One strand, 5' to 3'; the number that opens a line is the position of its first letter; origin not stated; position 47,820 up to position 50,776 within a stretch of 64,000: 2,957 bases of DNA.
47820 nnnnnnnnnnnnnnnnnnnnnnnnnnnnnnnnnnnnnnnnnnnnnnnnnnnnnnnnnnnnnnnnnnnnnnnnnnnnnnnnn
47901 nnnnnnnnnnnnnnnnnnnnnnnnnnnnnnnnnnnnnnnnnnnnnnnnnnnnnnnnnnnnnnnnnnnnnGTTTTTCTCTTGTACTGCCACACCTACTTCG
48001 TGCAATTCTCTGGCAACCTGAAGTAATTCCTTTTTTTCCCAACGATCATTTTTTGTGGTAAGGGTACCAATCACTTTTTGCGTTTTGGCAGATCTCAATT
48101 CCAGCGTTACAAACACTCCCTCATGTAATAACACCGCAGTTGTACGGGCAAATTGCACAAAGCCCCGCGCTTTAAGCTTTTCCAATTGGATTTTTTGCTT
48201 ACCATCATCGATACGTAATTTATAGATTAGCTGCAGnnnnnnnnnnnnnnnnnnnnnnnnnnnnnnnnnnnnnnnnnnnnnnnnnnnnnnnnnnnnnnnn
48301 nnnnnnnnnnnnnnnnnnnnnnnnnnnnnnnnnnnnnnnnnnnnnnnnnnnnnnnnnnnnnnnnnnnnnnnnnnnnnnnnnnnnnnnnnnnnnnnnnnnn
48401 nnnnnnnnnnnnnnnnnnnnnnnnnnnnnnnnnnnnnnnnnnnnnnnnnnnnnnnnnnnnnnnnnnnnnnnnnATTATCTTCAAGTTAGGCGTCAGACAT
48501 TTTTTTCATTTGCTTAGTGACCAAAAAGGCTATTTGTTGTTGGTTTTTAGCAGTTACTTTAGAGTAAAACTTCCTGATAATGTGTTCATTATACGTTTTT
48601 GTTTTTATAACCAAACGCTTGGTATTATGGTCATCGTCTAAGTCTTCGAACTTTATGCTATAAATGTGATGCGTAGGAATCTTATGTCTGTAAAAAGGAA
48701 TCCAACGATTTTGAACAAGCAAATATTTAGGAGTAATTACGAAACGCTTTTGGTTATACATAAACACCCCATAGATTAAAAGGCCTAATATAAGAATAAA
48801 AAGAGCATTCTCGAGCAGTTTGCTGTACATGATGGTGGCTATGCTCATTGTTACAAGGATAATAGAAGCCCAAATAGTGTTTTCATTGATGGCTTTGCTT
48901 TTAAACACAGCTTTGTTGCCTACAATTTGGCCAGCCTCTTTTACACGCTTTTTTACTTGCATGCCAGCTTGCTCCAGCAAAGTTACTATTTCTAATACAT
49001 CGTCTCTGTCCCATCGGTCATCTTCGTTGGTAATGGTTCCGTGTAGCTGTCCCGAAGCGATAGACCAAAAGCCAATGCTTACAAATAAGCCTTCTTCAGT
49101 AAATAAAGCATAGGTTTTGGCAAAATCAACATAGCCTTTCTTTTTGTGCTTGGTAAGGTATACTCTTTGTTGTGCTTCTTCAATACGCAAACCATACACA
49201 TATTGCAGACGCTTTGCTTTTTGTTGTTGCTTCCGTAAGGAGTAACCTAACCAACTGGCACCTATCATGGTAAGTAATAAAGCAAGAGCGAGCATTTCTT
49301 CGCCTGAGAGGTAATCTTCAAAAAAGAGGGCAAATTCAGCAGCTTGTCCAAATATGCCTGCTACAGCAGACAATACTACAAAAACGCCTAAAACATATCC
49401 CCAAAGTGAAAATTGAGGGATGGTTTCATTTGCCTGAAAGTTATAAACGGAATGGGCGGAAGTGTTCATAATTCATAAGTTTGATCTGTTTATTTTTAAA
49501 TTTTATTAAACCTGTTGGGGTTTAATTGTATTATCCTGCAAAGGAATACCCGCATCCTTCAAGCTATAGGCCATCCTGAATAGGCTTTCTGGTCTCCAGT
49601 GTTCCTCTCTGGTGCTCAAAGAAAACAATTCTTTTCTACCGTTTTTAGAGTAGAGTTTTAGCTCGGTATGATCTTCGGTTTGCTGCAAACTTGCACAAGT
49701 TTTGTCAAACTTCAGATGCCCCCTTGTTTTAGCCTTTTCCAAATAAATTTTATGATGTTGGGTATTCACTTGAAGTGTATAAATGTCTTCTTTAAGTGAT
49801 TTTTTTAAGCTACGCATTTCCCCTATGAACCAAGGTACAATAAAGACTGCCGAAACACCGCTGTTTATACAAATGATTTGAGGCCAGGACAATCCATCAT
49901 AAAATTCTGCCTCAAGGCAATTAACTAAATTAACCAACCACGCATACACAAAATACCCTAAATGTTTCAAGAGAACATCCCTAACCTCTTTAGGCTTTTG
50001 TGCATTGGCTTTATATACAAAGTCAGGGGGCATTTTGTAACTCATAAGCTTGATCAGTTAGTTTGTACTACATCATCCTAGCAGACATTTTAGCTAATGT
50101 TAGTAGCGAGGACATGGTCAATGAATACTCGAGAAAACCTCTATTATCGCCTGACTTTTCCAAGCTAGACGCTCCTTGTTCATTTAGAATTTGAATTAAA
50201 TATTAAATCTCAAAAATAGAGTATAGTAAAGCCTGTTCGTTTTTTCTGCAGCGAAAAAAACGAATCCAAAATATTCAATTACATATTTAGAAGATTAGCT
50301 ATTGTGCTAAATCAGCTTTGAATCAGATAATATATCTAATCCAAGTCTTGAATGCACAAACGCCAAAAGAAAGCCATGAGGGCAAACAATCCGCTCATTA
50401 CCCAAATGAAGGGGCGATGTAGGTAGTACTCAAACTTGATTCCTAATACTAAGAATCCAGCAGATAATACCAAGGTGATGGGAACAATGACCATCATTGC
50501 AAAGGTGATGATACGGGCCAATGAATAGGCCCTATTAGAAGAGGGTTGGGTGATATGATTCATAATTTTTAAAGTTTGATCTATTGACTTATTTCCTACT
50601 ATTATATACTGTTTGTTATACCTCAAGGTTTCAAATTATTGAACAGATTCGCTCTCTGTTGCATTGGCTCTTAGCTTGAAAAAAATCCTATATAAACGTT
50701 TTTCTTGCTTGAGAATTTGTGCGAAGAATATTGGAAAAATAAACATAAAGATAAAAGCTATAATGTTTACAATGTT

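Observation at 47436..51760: One ~85-aa domain grafted onto three different membrane scaffolds in four adjacent genes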

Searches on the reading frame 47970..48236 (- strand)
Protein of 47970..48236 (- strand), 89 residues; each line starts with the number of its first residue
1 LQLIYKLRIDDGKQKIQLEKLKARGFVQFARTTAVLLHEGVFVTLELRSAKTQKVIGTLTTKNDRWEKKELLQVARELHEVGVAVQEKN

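Call 30: search_solved_structures(query=A3, max_evalue=10, show_alignments=2)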
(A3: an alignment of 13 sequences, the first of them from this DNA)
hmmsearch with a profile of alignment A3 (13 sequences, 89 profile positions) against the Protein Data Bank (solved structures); distinct sequences matched with E-value up to 10: 9.
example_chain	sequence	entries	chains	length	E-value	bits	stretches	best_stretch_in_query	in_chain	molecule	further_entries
8evl_A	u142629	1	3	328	0.81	13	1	26-60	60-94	Putative coatomer subunit alpha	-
7s23_A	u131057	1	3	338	0.86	13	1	26-60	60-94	Coatomer subunit alpha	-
7s22_A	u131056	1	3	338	0.86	13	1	26-60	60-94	Coatomer subunit alpha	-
7s16_A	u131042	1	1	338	0.91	12.9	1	26-60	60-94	Coatomer subunit alpha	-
8eny_A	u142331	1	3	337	0.93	12.8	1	26-60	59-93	Putative coatomer subunit alpha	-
8eo0_A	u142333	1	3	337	0.93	12.8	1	26-60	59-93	Putative coatomer subunit alpha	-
8enz_A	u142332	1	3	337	0.94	12.8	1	26-60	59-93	Putative coatomer subunit alpha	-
4j87_A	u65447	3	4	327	1.1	12.6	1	26-60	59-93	coatomer subunit alpha | coatomer alpha subunit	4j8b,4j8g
9dzx_A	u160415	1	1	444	1.5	12.1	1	26-60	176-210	Putative coatomer subunit alpha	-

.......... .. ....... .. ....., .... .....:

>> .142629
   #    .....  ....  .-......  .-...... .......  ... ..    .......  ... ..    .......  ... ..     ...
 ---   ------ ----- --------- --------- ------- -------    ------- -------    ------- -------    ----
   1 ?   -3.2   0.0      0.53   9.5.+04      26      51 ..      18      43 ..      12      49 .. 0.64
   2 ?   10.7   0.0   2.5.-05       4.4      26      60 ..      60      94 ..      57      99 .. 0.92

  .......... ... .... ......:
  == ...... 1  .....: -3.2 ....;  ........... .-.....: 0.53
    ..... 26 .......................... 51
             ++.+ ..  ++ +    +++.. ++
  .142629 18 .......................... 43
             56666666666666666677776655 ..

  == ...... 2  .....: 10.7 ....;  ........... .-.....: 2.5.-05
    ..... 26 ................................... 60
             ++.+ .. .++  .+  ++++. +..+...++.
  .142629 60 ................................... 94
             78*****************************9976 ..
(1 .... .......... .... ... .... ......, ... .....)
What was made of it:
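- On PH-like superfold (sequence level, any Pfam PH-clan family): A PDB profile search gives only chance WD40-like hits at E about 0.8 (call 30).
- Tried and rejected: They look like beta-propeller or repeat proteins, consistent with the chance WD40/coatomer hits in the PDB (call 30).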

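Call 31: search_protein_families(library=pfam, alignment_id=A3, max_evalue=10)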
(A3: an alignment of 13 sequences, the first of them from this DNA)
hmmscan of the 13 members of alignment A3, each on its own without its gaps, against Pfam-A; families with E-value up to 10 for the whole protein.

A. member 1, seq(89 aa): 2 families
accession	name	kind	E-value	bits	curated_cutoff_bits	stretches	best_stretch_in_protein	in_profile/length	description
PF21447.3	Ppx-GppA_III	-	0.0077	16.5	27.3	1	61-88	39-66/177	Ppx/GppA phosphatase, domain III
PF21271.2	SNX17-31_F2_FERM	-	0.083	13.3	27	1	57-78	39-60/61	Sortin nexin 17/31, FERM domain, F2 lobe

B. families by the number of members that match (of 13 scanned): 5 families
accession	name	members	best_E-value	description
PF21447.3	Ppx-GppA_III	1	0.0077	Ppx/GppA phosphatase, domain III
PF02666.20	PS_Dcarbxylase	1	0.055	Phosphatidylserine decarboxylase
PF21271.2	SNX17-31_F2_FERM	1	0.083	Sortin nexin 17/31, FERM domain, F2 lobe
PF03979.19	Sigma70_r1_1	1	0.11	Sigma-70 factor, region 1.1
PF23781.1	Phage_TAC_16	1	0.14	Phage tail assembly chaperone protein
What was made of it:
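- On PH-like superfold (sequence level, any Pfam PH-clan family): hmmscan of all 13 domain sequences at E <= 10 lists no PH-clan family (call 31).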

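Call 32: predict_structure(alignment_id=A4)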
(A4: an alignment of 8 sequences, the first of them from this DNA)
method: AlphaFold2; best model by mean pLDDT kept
length: 89 residues; sequences in the alignment: 8
mean_pLDDT: 93.3   pTM: 0.82
mean pLDDT of the five models: 93.3, 92.2, 91.5, 75.5, 73.6
residues with pLDDT >= 90: 77; 70-90: 11; 50-70: 1; < 50: 0
segments of 3 or more residues with pLDDT < 50: none
pLDDT, mean of each block of 10 residues (from residue 1): 89 94 92 95 95 95 92 96 93
secondary structure, 60 per line:
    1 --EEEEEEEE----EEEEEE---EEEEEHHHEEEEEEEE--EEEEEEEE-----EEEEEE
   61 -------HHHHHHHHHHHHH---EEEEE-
elements in order: E3-10 E15-20 E24-28 E32-39 E42-49 E55-60 H68-80 E84-88
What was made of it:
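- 47970..48236 (-): Copy of the shared PH-like domain in E (aa 80-168). This is the sequence modelled. AF2 pLDDT 93.3, pTM 0.82 (call 32).
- On PH-like superfold (fold level): The AF2 model (pLDDT 93.3, pTM 0.82) has strands 3-10, 15-20, 24-28, 32-39, 42-49 and 55-60, helix 68-80, and strand 84-88 (call 32).
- AF2 pLDDT 93.3, pTM 0.82, with six strands, a helix and a final strand (call 32). The AF2 model is confident (call 32).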

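Call 34: search_protein_representatives(alignment_id=A4)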
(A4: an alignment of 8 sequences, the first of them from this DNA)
Query: 8 sequences, 88 profile positions. Proteins with E-value up to 0.001 (for the whole library): 18; up to 1e-10: 10; up to 1e-30: 1. The best 18 are listed.
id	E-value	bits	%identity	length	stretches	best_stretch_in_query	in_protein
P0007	3.6e-37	142.6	-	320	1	1-88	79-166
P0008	1.2e-30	121.7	-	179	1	2-88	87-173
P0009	1.5e-27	111.8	-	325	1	1-87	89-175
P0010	5.5e-26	106.7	-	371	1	2-88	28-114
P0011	2.0e-24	101.7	-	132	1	2-88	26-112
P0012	5.8e-23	97.1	-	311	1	2-88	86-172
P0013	3.3e-22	94.6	-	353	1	2-86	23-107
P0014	3.1e-20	88.3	-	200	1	2-87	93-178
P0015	5.7e-20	87.5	-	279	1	2-84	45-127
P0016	3.7e-14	68.8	-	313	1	3-88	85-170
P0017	4.3e-08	49.4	-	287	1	44-87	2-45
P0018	5.7e-08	49.0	-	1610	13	26-63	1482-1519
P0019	9.4e-06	41.9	-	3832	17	3-36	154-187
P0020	1.4e-05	41.3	-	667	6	28-64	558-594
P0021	1.0e-04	38.6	-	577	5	34-63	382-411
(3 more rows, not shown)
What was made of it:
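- Tried and rejected: The exhaustive HMMER search was needed (call 34).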

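Call 36: find_encoding_contigs(protein=P0016, flank=10000, max_places=3)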
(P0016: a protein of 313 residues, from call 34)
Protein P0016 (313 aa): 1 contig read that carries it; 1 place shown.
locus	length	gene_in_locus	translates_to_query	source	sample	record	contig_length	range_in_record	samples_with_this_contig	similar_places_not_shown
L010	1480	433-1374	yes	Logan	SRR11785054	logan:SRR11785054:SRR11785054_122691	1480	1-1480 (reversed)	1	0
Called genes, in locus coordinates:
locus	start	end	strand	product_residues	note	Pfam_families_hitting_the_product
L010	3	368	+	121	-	?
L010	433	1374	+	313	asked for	PF17255:EbsA (weak)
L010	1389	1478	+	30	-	?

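Call 37: find_encoding_contigs(protein=P0013, flank=10000, max_places=3)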
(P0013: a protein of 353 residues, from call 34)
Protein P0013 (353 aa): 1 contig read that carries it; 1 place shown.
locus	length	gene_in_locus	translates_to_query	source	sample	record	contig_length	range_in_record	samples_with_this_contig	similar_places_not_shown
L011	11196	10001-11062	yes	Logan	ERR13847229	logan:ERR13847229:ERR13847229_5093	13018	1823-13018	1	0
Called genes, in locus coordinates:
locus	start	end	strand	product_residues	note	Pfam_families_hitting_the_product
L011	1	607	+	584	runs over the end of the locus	PF00474:SSF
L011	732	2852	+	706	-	PF07696:7TMR-DISMED2, PF07695:7TMR-DISM_7TM, PF07228:SpoIIE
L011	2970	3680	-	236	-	-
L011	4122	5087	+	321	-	PF14378:PAP2_3, PF01569:PAP2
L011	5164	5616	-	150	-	-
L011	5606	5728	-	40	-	-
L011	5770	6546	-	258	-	PF00376:MerR, PF13411:MerR_1, PF07739:TipAS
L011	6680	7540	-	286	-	PF00165:HTH_AraC (weak), PF12833:HTH_18, PF01035:DNA_binding_1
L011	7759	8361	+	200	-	-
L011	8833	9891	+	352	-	PF14219:DUF4328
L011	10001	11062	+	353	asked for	PF14219:DUF4328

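Call 61: fold_search(model_id=the predicted structure, library=pdb)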
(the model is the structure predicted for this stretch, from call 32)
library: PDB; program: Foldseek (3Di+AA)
matches with E <= 10: 1321; with E <= 0.001: 0
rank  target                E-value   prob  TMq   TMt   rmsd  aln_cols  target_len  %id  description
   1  4khb_C                3.8e-03  1.00  0.59  0.51   4.4        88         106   16  Structure of the Spt16D Pob3N heterodimer (released 2013-05-29)
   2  5umr                  4.6e-03  1.00  0.60  0.55   3.2        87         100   15  Crystal structure of N-terminal domain of human FACT complex subunit SSRP1 (released 2018-01-31)
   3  4khb_E                4.6e-03  1.00  0.55  0.47   5.2        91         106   12  Structure of the Spt16D Pob3N heterodimer (released 2013-05-29)
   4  4khb_G                5.2e-03  1.00  0.56  0.48   5.0        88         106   16  Structure of the Spt16D Pob3N heterodimer (released 2013-05-29)
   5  4khb_A                7.6e-03  1.00  0.56  0.46   5.0        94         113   15  Structure of the Spt16D Pob3N heterodimer (released 2013-05-29)
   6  2gcl_B                1.1e-02  1.00  0.67  0.28   2.4        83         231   13  Structure of the Pob3 Middle domain (released 2006-05-23)
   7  8fmw_AQ               1.1e-02  0.98  0.39  0.31   4.6        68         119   16  The structure of a hibernating ribosome in the Lyme disease pathogen (released 2023-11-08)
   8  7xsx_j                2.1e-02  1.00  0.60  0.13   4.5        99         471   13  RNA polymerase II elongation complex transcribing a nucleosome (EC49) (released 2022-09-07)
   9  6l1r                  2.2e-02  1.00  0.62  0.56   3.1        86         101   15  Crystal structure of N-terminal domain of human SSRP1 (released 2020-09-30)
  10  7xt7_j                2.2e-02  1.00  0.60  0.13   4.5        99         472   13  RNA polymerase II elongation complex transcribing a nucleosome (EC49B) (released 2022-10-12)
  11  7xtd_j                2.3e-02  1.00  0.60  0.13   4.5        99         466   13  RNA polymerase II elongation complex transcribing a nucleosome (EC58oct) (released 2022-09-07)
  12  3na2_B                2.3e-02  0.98  0.51  0.38   4.8        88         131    9  Crystal Structure of Protein of Unknown Function from Mine Drainage Metagenome Leptospirillum rubarum (released 2010-07-28)
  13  7xti_k                3.0e-02  1.00  0.65  0.15   2.6        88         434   12  RNA polymerase II elongation complex transcribing a nucleosome (EC58hex) (released 2022-10-12)
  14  2gcl_A                3.0e-02  0.92  0.46  0.20   8.9        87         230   11  Structure of the Pob3 Middle domain (released 2006-05-23)
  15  2gcj_A                3.2e-02  0.99  0.62  0.26   9.2       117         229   14  Crystal Structure of the Pob3 middle domain (released 2006-05-23)
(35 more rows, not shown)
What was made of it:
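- The best Foldseek hits are also FACT PH domains (call 61).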

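Call 93: find_encoding_contigs(protein=P0012, flank=10000, max_places=3)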
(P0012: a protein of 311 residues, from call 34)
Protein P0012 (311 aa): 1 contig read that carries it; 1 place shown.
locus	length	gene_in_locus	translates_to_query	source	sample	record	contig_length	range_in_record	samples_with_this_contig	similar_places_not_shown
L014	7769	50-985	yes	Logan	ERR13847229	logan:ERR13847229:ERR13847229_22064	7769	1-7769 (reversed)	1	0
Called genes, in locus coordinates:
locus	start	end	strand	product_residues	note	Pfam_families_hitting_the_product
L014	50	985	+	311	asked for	-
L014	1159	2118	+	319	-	-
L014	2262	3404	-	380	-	-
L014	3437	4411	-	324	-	PF02746:MR_MLE_N, PF13378:MR_MLE_C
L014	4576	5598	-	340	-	PF17396:DUF1611_N, PF07755:DUF1611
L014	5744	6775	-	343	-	-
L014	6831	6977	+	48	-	-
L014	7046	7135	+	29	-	-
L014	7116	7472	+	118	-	PF00037:Fer4 (weak), PF12797:Fer4_2 (faint), PF13237:Fer4_10 (weak), PF12838:Fer4_7 (faint), PF13187:Fer4_9 (weak)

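Call 94: find_encoding_contigs(protein=P0011, flank=10000, max_places=3)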
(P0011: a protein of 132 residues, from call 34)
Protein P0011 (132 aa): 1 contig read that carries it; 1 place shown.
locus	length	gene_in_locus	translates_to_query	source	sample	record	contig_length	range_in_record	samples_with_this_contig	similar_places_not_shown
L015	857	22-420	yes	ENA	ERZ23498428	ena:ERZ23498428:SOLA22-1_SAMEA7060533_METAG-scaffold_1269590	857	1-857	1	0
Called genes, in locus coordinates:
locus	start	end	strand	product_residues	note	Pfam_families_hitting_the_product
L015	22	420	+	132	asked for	-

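Call 106: search_protein_families(library=pfam, proteins=[L014:2262-3404:-], max_evalue=0.0001)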
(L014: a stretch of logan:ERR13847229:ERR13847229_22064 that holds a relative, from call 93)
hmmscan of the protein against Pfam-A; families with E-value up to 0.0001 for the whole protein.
L014:2262-3404:- (380 aa): 48 families (the best 25 are shown)
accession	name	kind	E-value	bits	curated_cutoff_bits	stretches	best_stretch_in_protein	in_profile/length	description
PF00515.34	TPR_1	-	7.2e-99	320.4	27.8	9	244-275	2-33/34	Tetratricopeptide repeat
PF07719.23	TPR_2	-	9.4e-80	256.7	27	8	244-275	2-33/34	Tetratricopeptide repeat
PF13431.12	TPR_17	-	2.9e-78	252.1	24.4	9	265-298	1-34/34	Tetratricopeptide repeat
PF13414.12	TPR_11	-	3e-77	254.5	26.8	9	286-325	3-42/42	TPR repeat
PF13181.12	TPR_8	-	2.2e-74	239.8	25.7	7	106-137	2-33/34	Tetratricopeptide repeat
PF13432.12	TPR_16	-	2.5e-68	226.4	32.7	8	222-275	10-63/65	Tetratricopeptide repeat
PF13424.12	TPR_12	-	4.9e-60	200.1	30.1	7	106-169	4-75/77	Tetratricopeptide repeat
PF13176.12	TPR_7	-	5.9e-59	191.6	27.9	3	279-309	1-33/36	Tetratricopeptide repeat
PF13428.12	TPR_14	-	3.9e-55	179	23.5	8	278-318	2-42/44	Tetratricopeptide repeat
PF14559.12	TPR_19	-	1e-51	173.6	25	7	257-317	5-64/68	Tetratricopeptide repeat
PF13174.12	TPR_6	-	1.1e-42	142.2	26.3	0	176-207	1-32/33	Tetratricopeptide repeat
PF23914.1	TPR_CcmH_CycH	-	7.4e-41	140.1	42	2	145-234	56-146/158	Cytochrome c-type biogenesis protein H TPR domain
PF13374.12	TPR_10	-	1.4e-37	127.1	27.5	1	41-69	6-34/42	Tetratricopeptide repeat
PF13371.12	TPR_9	-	9.6e-36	122.1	35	1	283-347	1-65/73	Tetratricopeptide repeat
PF14561.12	TPR_20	-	8.2e-23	81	25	0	124-203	7-86/90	Tetratricopeptide repeat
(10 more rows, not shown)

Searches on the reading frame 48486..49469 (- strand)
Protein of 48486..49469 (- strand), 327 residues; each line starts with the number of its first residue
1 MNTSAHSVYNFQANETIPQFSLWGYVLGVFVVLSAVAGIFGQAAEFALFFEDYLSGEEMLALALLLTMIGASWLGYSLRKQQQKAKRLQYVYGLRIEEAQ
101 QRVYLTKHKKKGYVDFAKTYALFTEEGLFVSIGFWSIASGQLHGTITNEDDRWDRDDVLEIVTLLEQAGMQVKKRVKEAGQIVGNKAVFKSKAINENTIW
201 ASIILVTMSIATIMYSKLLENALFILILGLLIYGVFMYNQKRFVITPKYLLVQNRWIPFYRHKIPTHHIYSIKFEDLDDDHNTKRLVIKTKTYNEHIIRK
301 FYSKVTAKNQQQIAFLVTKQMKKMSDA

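Call 5: search_protein_families(library=pfam, proteins=[window:48486-49469:-], max_evalue=1)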
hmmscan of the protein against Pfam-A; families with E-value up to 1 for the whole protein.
window:48486-49469:- (327 aa): 2 families
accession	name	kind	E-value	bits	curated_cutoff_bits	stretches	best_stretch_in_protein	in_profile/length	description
PF00335.26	Tetraspanin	-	0.0061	16.7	32.1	1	8-87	34-104/225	Tetraspanin family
PF16311.10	TMEM100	-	0.18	11.9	34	1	30-89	60-120/133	Transmembrane protein 100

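Call 6: search_protein_families(library=ncbifam, proteins=[window:48486-49469:-], max_evalue=1)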
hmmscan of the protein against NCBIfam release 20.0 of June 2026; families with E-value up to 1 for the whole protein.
window:48486-49469:- (327 aa): 2 families
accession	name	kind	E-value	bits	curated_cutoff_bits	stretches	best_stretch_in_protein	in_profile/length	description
NF011354.0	PRK14772.1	equivalog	0.082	12.2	321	1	193-247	76-131/190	lipoprotein signal peptidase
TIGR03867.1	MprA_tail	equivalog_domain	0.42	11.2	19.7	1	60-80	8-26/27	MprA protease, GlyGly-CTERM protein-sorting domain-containing form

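Call 27: search_protein_families(library=padloc, proteins=[window:48486-49469:-], max_evalue=0.1)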
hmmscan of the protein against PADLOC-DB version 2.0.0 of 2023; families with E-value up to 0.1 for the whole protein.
window:48486-49469:- (327 aa): 0 families

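Call 89: search_protein_families(library=phrogs, proteins=[window:48486-49469:-], max_evalue=0.01)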
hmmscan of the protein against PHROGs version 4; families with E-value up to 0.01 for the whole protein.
window:48486-49469:- (327 aa): 0 families

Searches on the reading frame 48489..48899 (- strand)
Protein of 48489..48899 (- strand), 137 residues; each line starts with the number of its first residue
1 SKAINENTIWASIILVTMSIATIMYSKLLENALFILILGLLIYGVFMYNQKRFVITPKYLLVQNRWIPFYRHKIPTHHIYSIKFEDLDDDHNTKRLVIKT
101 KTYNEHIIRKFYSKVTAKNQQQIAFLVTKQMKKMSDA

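Call 90: search_protein_families(library=pfam, proteins=[window:48489-48899:-], max_evalue=10)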
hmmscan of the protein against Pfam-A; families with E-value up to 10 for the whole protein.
seq(137 aa): 4 families
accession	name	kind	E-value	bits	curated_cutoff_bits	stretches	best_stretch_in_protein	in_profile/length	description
PF11487.14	RestrictionSfiI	-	0.037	13.8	25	1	35-136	116-214/292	Type II restriction enzyme SfiI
PF05288.16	Pox_A3L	-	0.13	12.7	25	1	84-119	20-55/70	Poxvirus A3L Protein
PF09813.14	Coa3_cc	-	1.3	9.2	27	1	30-48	13-31/48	Cytochrome c oxidase assembly factor 3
PF20990.2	DUF2207_C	-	5.1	7.2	33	1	9-71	143-208/247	Predicted membrane protein (DUF2207) C-terminal domain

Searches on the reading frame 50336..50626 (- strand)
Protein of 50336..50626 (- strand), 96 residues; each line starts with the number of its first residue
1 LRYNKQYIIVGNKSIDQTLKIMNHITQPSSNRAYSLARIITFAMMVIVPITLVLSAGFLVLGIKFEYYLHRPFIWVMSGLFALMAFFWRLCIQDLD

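Call 5: search_protein_families(library=pfam, proteins=[window:50336-50626:-], max_evalue=1)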
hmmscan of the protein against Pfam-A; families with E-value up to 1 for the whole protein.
window:50336-50626:- (96 aa): 4 families
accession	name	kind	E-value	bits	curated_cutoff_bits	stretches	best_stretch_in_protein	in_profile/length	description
PF03631.20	Virul_fac_BrkB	-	0.0011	19.1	33.7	1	15-81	91-158/259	Virulence factor BrkB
PF10027.14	DUF2269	-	0.015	15.8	28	1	20-90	25-95/150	Predicted integral membrane protein (DUF2269)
PF09980.14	DUF2214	-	0.018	15.4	34.1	1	33-86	33-89/147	Predicted membrane protein (DUF2214)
PF04785.17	Rhabdo_M2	-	0.21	11.3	25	1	18-75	68-122/202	Rhabdovirus matrix protein M2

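Call 6: search_protein_families(library=ncbifam, proteins=[window:50336-50626:-], max_evalue=1)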
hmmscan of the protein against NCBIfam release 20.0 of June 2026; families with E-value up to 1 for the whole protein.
window:50336-50626:- (96 aa): 0 families

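Call 27: search_protein_families(library=padloc, proteins=[window:50336-50626:-], max_evalue=0.1)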
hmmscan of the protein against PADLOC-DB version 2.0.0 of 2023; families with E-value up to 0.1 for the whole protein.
window:50336-50626:- (96 aa): 0 families

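Call 89: search_protein_families(library=phrogs, proteins=[window:50336-50626:-], max_evalue=0.01)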
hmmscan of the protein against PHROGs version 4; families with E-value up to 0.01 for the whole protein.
window:50336-50626:- (96 aa): 0 families
